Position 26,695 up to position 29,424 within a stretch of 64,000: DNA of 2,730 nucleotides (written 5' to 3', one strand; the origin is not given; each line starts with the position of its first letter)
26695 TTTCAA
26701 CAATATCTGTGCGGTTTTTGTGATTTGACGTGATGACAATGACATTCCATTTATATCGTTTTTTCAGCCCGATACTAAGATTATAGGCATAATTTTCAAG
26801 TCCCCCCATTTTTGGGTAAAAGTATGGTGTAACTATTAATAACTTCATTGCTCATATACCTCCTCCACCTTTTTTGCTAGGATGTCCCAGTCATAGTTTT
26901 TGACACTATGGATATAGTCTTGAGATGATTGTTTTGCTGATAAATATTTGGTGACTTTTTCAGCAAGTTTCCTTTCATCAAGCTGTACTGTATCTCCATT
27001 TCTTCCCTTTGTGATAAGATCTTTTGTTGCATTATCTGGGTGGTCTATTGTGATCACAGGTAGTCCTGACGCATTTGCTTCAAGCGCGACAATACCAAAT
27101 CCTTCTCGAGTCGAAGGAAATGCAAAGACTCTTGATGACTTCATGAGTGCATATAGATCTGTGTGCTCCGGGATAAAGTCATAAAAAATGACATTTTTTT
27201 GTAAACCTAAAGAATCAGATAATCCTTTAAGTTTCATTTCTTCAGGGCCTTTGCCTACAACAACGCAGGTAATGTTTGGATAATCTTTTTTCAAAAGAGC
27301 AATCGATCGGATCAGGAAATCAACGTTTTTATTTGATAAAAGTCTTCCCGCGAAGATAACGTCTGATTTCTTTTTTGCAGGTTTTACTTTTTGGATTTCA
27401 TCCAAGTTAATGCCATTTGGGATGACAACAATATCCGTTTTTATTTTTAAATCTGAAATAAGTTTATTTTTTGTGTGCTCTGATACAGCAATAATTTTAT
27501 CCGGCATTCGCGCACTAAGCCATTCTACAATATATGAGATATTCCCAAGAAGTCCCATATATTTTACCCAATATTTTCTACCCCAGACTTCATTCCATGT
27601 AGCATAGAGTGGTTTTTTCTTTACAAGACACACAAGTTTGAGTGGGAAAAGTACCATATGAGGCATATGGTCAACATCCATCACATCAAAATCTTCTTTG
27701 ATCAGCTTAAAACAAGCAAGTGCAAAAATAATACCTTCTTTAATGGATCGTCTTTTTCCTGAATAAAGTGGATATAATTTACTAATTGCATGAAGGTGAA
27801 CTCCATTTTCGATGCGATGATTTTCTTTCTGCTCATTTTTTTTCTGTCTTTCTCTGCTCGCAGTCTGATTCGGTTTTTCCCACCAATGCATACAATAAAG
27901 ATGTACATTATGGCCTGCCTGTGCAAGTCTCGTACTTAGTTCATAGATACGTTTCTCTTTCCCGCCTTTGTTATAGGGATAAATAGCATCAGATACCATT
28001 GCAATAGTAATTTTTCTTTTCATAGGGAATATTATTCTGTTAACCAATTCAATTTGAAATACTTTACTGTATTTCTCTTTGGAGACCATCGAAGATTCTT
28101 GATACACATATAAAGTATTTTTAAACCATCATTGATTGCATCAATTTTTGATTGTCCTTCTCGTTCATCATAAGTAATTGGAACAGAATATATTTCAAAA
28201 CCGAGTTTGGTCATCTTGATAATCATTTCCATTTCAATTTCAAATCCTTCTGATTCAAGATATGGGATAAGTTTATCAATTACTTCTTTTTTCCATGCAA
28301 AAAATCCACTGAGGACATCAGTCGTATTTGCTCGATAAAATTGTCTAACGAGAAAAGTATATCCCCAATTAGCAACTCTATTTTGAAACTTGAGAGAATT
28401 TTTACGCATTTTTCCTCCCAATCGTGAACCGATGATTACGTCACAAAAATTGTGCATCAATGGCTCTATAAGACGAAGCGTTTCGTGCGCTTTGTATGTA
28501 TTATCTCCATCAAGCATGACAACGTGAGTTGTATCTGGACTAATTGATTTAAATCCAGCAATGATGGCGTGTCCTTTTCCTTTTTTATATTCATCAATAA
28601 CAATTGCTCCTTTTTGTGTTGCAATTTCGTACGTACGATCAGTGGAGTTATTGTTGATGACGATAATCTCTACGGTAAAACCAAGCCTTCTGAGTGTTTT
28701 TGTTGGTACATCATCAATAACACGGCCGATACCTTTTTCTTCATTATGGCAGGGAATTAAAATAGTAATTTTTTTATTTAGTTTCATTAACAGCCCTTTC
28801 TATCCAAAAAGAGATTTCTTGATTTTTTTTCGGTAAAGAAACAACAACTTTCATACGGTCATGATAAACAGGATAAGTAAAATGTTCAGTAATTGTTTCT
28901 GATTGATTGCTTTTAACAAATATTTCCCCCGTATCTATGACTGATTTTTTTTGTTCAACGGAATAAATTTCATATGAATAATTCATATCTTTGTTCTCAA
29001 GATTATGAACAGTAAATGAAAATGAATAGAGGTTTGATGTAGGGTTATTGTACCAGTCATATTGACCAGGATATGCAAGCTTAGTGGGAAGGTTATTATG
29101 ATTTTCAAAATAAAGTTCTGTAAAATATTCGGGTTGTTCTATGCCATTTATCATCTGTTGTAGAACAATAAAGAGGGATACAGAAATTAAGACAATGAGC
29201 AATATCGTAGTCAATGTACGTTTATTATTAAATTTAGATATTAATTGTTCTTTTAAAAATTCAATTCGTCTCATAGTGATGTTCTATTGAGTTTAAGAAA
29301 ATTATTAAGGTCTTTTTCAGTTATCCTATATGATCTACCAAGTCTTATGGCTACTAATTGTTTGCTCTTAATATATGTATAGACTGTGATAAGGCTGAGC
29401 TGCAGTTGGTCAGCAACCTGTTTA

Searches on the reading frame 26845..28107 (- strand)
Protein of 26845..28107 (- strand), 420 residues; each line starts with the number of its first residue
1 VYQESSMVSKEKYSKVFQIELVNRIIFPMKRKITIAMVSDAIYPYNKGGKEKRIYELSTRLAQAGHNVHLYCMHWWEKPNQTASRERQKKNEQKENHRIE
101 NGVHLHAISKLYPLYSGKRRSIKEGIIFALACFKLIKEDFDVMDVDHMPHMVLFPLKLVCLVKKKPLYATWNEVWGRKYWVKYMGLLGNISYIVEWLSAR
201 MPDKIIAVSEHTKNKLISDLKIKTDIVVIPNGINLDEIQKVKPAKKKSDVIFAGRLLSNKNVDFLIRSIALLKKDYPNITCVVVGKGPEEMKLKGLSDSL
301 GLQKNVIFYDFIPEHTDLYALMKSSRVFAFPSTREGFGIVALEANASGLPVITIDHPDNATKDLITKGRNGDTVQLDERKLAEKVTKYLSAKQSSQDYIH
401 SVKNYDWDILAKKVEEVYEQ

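Call 10: search_protein_families(library=pfam, proteins=[window:26845-28107:-], max_evalue=0.001)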
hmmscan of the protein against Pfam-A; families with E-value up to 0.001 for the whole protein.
window:26845-28107:- (420 aa): 5 families
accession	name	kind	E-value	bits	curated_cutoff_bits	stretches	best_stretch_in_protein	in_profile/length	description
PF00534.26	Glycos_transf_1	-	5.9e-38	130.5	26.4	1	238-400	6-167/172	Glycosyl transferases group 1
PF13692.12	Glyco_trans_1_4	-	9.5e-31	107.4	27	1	249-389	3-140/142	Glycosyl transferases group 1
PF13439.12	Glyco_transf_4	-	7.5e-20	72.1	28.5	1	48-236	2-169/170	Glycosyltransferase Family 4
PF20706.3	GT4-conflict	-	5.8e-13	49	26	1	223-352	171-309/385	Family 4 Glycosyltransferase in conflict systems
PF13579.12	Glyco_trans_4_4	-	3.5e-06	27.9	29.7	1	48-232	1-158/158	Glycosyl transferase 4-like domain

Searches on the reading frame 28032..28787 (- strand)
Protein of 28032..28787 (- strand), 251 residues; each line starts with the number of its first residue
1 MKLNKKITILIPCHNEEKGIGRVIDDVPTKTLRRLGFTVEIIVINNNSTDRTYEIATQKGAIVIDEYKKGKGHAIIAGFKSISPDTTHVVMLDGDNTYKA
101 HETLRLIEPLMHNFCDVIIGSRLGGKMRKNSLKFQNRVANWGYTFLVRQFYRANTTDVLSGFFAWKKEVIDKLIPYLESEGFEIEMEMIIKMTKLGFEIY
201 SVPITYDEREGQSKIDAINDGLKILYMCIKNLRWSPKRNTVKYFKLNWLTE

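Call 10: search_protein_families(library=pfam, proteins=[window:28032-28787:-], max_evalue=0.001)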
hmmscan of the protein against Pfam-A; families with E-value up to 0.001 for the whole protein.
window:28032-28787:- (251 aa): 2 families
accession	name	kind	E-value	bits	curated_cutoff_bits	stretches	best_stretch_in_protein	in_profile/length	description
PF00535.33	Glycos_transf_2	-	4.2e-20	72.8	23.3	1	8-173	1-167/168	Glycosyl transferase family 2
PF13641.12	Glyco_tranf_2_3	-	9.5e-06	26.2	27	1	7-172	3-173/230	Glycosyltransferase like family 2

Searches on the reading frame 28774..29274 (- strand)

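Call 10: search_protein_families(library=pfam, proteins=[window:28774-29274:-], max_evalue=0.001)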
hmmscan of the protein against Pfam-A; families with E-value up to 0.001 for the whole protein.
window:28774-29274:- (166 aa): 1 family
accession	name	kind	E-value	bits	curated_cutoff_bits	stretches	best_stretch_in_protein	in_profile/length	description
PF07760.16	DUF1616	-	1.1e-05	25.2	31.6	1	5-147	135-284/307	Protein of unknown function (DUF1616)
